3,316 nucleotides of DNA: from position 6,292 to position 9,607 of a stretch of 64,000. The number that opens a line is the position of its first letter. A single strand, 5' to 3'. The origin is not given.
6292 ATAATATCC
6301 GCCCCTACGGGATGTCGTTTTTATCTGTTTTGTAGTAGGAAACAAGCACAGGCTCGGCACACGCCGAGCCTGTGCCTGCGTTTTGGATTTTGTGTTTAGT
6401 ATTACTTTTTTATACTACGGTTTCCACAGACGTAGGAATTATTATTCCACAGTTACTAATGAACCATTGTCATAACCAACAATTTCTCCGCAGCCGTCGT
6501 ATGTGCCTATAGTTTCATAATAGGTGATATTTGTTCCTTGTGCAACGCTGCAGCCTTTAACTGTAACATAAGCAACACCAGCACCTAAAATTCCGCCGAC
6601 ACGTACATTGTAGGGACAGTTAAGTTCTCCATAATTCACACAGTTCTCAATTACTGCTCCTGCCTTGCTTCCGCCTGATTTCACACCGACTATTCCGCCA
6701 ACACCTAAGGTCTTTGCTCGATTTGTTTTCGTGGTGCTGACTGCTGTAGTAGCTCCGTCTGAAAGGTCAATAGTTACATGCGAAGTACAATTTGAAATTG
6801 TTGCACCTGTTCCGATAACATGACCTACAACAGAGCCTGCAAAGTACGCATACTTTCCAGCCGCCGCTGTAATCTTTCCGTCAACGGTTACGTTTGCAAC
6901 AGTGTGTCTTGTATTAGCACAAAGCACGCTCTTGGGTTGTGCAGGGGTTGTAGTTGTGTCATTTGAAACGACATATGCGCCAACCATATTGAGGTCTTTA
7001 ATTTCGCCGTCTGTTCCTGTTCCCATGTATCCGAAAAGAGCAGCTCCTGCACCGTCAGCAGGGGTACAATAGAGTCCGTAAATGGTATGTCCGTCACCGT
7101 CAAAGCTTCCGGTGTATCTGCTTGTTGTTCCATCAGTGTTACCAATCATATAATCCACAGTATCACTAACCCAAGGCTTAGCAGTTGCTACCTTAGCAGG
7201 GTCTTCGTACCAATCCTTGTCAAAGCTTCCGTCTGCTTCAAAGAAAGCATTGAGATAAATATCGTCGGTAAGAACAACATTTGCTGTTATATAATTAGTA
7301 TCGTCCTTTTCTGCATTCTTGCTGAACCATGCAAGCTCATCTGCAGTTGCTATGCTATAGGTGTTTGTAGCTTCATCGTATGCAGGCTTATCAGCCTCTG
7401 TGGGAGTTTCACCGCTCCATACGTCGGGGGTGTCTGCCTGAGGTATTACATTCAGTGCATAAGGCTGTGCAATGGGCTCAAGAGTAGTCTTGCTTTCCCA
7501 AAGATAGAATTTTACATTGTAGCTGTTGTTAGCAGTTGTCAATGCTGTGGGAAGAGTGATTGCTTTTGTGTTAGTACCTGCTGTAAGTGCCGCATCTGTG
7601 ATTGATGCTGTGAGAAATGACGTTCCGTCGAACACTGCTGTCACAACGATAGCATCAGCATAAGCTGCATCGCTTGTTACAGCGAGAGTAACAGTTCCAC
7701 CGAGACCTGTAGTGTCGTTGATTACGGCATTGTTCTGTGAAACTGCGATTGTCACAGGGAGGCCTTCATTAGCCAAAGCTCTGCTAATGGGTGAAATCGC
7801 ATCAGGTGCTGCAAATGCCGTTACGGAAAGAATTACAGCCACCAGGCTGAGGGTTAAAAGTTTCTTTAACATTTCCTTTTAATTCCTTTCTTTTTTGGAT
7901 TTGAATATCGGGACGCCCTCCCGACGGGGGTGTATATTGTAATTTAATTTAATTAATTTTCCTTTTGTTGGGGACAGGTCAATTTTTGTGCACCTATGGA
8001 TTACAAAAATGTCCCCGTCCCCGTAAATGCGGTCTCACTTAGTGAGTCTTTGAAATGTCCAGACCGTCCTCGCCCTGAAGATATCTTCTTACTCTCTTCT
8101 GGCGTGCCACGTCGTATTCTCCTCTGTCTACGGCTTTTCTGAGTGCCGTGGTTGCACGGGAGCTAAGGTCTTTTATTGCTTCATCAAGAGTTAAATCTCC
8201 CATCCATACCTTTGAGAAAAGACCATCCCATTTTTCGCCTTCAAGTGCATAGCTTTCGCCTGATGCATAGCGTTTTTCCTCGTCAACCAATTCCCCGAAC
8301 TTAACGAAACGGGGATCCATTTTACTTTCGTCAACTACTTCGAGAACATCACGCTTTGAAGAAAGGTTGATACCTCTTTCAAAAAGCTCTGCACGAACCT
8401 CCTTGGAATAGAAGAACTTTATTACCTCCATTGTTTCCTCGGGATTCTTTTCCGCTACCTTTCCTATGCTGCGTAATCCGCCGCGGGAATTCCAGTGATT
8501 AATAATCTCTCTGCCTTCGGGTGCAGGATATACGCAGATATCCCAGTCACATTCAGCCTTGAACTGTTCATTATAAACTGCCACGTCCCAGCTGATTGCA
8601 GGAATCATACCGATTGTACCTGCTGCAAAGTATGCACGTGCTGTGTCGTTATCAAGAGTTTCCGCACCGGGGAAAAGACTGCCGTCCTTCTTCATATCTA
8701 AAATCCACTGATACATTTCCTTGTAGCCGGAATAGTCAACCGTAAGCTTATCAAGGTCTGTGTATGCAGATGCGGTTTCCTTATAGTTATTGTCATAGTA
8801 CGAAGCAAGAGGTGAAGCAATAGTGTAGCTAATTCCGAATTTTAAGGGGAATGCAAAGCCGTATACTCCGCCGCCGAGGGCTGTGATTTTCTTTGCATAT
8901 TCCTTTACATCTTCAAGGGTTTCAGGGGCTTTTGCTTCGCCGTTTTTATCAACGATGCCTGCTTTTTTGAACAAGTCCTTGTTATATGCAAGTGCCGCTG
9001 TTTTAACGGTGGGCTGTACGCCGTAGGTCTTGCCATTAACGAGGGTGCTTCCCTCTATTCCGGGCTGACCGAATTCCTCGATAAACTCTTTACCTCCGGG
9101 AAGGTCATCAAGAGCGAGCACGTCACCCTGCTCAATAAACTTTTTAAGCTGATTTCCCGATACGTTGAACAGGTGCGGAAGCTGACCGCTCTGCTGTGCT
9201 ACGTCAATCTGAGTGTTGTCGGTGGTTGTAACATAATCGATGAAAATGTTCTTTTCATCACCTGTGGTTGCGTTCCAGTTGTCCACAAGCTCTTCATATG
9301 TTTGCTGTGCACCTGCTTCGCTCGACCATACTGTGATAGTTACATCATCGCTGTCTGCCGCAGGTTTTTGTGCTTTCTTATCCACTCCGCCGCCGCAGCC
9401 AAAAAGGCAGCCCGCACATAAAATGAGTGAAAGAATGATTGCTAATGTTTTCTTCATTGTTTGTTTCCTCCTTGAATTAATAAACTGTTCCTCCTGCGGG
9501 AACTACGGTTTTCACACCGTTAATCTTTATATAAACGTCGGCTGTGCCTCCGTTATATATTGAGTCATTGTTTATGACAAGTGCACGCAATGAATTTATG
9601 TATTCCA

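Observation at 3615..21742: AraC-linked 17-kb island of six consecutive secreted proteins assembled from shuffled surface modules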

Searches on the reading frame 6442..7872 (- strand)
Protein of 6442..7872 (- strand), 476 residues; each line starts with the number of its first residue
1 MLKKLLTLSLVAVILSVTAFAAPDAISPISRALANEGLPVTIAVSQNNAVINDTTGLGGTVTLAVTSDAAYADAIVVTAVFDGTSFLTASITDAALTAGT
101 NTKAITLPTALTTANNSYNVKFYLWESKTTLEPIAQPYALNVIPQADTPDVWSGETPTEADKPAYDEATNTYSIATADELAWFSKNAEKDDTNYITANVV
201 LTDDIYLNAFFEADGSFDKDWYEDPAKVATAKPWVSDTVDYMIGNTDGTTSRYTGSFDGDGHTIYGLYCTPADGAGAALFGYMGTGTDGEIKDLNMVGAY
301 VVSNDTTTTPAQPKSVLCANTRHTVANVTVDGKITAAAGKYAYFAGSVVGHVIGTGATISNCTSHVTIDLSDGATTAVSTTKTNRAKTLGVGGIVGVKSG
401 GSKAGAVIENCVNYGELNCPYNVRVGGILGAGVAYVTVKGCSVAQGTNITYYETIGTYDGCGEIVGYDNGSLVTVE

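Call 4: search_protein_families(library=pfam, proteins=[window:6442-7872:-], max_evalue=0.01)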
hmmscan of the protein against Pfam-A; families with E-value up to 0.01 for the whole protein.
window:6442-7872:- (476 aa): 1 family
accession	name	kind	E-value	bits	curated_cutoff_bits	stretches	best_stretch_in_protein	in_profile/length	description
PF06157.16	DUF973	-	0.0014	18.3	26.4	1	59-129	233-301/309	Protein of unknown function (DUF973)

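Call 13: search_protein_families(library=ncbifam, proteins=[window:6442-7872:-], max_evalue=0.1)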
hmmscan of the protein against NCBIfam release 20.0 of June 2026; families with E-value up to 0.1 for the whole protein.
window:6442-7872:- (476 aa): 1 family
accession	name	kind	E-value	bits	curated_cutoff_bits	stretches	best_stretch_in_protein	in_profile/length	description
NF008423.0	PRK11251.1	equivalog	0.062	13.2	65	0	239-265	69-95/112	osmotically-inducible lipoprotein OsmE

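Call 56: find_homologous_proteins(query=window:6442-7872:-, max_evalue=0.00001)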
Query window:6442-7872:- (476 aa): 13 proteins with E <= 0.00001 among 8000 candidates.
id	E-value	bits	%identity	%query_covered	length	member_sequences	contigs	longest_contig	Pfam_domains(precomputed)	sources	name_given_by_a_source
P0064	0.0e+0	1037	100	100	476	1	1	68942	-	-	-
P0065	3.6e-118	413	52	98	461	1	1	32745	PF07581.18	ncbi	-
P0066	1.8e-83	299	46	90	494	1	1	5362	-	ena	-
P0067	4.5e-80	288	46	90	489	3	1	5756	-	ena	-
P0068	1.8e-54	204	37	100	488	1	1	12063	-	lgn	-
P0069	5.7e-48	182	71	31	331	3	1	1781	-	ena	-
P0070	1.9e-47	180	70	31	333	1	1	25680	-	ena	-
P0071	8.2e-44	168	68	31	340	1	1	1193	-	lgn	-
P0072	4.8e-36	143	35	93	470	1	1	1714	-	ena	-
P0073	1.8e-24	105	34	93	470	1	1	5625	-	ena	-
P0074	4.4e-20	90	37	49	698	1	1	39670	-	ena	-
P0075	5.8e-18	83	30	66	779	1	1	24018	-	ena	-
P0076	5.3e-17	80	36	59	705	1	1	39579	PF07581.18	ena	-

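Call 67: predict_structure(alignment_id=A3)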
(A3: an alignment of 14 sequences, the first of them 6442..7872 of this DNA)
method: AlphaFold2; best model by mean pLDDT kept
length: 476 residues; sequences in the alignment: 14
mean_pLDDT: 82.4   pTM: 0.72
mean pLDDT of the five models: 82.4, 82.1, 81.7, 81.0, 80.1
residues with pLDDT >= 90: 244; 70-90: 135; 50-70: 41; < 50: 56
segments of 3 or more residues with pLDDT < 50: 1-8, 14-36, 379-387, 459-461, 468-476
pLDDT, mean of each block of 10 residues (from residue 1): 42 48 42 54 88 88 91 93 88 92 93 85 90 88 77 94 96 97 89 90 96 86 94 93 78 93 98 92 79 98 82 92 95 93 90 87 96 60 54 89 78 92 85 80 85 54 54 36
secondary structure, 60 per line:
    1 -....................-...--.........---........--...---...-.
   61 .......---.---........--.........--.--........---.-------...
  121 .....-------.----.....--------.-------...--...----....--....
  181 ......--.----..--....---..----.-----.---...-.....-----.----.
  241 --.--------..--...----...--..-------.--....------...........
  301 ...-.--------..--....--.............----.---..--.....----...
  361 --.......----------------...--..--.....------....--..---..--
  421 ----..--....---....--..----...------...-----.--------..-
elements in order: H2-21 H28-36 E40-47 E50-52 E56-58 E60-67 E75-82 E85-93 E99-106 E118-125 E138-142 E164-166 E171-174 H177-186 E198-201 H225-229 E256-258 E263-265 E280-283 E290-303 E318-321 E324-336 E349-353 E358-360 E363-369 E395-399 E406-409 E429-432 E436-439 E448-450 E457-459

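Call 70: fold_search(model_id=the predicted structure, library=pdb)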
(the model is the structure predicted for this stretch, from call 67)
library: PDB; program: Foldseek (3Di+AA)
matches with E <= 10: 1703; with E <= 0.001: 4
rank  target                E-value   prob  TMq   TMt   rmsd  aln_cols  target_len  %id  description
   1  7uvl_P                4.0e-04  1.00  0.33  0.15  11.3       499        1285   14  IgA1 Protease with IgA1 substrate (released 2022-11-23)
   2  8wae_B                5.9e-04  1.00  0.18  0.65   3.8       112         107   23  Crystal structure of a novel porphyran-binding carbohydrate binding module (released 2024-09-11)
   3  8wae_A                7.5e-04  1.00  0.17  0.61   4.0       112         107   28  Crystal structure of a novel porphyran-binding carbohydrate binding module (released 2024-09-11)
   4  6d8g_A                9.6e-04  0.99  0.17  0.11  16.5       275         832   10  D341A D367A calcium binding mutant of Bacteroides uniformis beta-glucuronidase 2 (released 2018-10-17)
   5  5m5p_A                1.0e-03  1.00  0.17  0.05   6.4       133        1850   11  S. cerevisiae spliceosomal helicase Brr2 (271-end) in complex with the Jab/MPN domain of S. cerevisiae Prp8 (released 2016-12-07)
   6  5m52_A                1.3e-03  1.00  0.17  0.05   9.2       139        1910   11  Crystal structure of yeast Brr2 full-lenght in complex with Prp8 Jab1 domain (released 2016-12-07)
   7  5m5p_C                1.4e-03  1.00  0.17  0.05   6.7       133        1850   11  S. cerevisiae spliceosomal helicase Brr2 (271-end) in complex with the Jab/MPN domain of S. cerevisiae Prp8 (released 2016-12-07)
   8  1ft3_B                2.5e-03  1.00  0.17  0.49   5.9       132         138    8  CRYSTAL STRUCTURE OF TRUNCATED RHOGDI K141A MUTANT (released 2001-05-02)
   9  1fst_A                2.6e-03  1.00  0.15  0.43   8.7       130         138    9  CRYSTAL STRUCTURE OF TRUNCATED HUMAN RHOGDI TRIPLE MUTANT (released 2001-05-02)
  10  8dhl_A                2.7e-03  0.97  0.16  0.10  16.5       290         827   11  Tannerella forsythia beta-glucuronidase (L2) (released 2023-05-17)
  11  8dl0_C                3.3e-03  1.00  0.18  0.22  10.9       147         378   13  CryoEM structure of the nucleotide-free and open channel A.aeolicus WzmWzt transporter (released 2022-09-21)
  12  2bxw_A                3.3e-03  1.00  0.15  0.45   5.8       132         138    8  CRYSTAL STRUCTURE OF RHOGDI Lys(135,138,141)Tyr MUTANT (released 2005-08-19)
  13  1fso                  3.5e-03  1.00  0.17  0.50   5.6       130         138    8  CRYSTAL STRUCTURE OF TRUNCATED HUMAN RHOGDI QUADRUPLE MUTANT (released 2001-05-02)
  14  1ft3_A                3.5e-03  1.00  0.17  0.52   7.7       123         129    9  CRYSTAL STRUCTURE OF TRUNCATED RHOGDI K141A MUTANT (released 2001-05-02)
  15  2n80_MODEL_1_B        3.5e-03  1.00  0.17  0.40  14.2       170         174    8  p75NTR DD:RhoGDI (released 2015-12-23)
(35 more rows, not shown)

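Call 78: find_encoding_contigs(protein=P0065, flank=10000, max_places=1)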
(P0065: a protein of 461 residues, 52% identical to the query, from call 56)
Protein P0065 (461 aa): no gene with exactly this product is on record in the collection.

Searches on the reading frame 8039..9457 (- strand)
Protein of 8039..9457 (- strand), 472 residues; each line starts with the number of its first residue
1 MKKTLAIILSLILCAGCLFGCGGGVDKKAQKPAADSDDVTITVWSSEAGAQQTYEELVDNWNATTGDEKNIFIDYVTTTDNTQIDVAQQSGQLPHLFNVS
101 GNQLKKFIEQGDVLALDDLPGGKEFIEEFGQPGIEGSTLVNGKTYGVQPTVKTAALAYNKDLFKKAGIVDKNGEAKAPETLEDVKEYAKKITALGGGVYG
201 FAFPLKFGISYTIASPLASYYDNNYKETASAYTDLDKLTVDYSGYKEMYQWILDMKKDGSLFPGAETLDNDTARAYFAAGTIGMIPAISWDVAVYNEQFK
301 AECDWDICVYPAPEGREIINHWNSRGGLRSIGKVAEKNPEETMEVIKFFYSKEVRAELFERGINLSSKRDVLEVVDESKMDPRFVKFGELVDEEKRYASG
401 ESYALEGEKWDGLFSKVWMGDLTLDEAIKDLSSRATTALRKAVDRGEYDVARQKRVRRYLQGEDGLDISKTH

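Call 4: search_protein_families(library=pfam, proteins=[window:8039-9457:-], max_evalue=0.01)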
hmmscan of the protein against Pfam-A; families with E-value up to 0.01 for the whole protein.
window:8039-9457:- (472 aa): 2 families
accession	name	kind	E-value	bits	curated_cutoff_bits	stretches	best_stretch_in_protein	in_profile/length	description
PF13416.11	SBP_bac_8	-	4.8e-20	72.9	27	1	73-382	17-275/279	Bacterial extracellular solute-binding protein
PF01547.30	SBP_bac_1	-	8.2e-19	69.1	26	1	46-354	3-305/307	Bacterial extracellular solute-binding protein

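Call 13: search_protein_families(library=ncbifam, proteins=[window:8039-9457:-], max_evalue=0.1)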
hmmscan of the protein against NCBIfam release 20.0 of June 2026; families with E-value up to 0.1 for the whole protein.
window:8039-9457:- (472 aa): 5 families
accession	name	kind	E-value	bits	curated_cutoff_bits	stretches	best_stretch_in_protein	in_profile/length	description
TIGR03851.1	chitin_NgcE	equivalog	1.8e-10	40.3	399.65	1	23-373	24-375/450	N-acetylglucosamine/diacetylchitobiose ABC transporter substrate-binding protein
NF053763.1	ABCarbgalBndGanS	equivalog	5.8e-09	35.2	700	1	7-264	5-244/420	galactooligosaccharide ABC transporter substrate-binding protein GanS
NF007011.0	PRK09474.1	equivalog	0.00018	20.5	291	1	35-312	27-275/396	maltose/maltodextrin ABC transporter substrate-binding protein MalE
NF008211.0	PRK10974.1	equivalog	0.00019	20.2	411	1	150-293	144-277/439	sn-glycerol-3-phosphate ABC transporter substrate-binding protein UgpB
NF058595.1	invert_tail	domain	0.019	15.3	37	1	5-52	56-104/113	lipo-invert putative C-terminal anchoring domain-containing protein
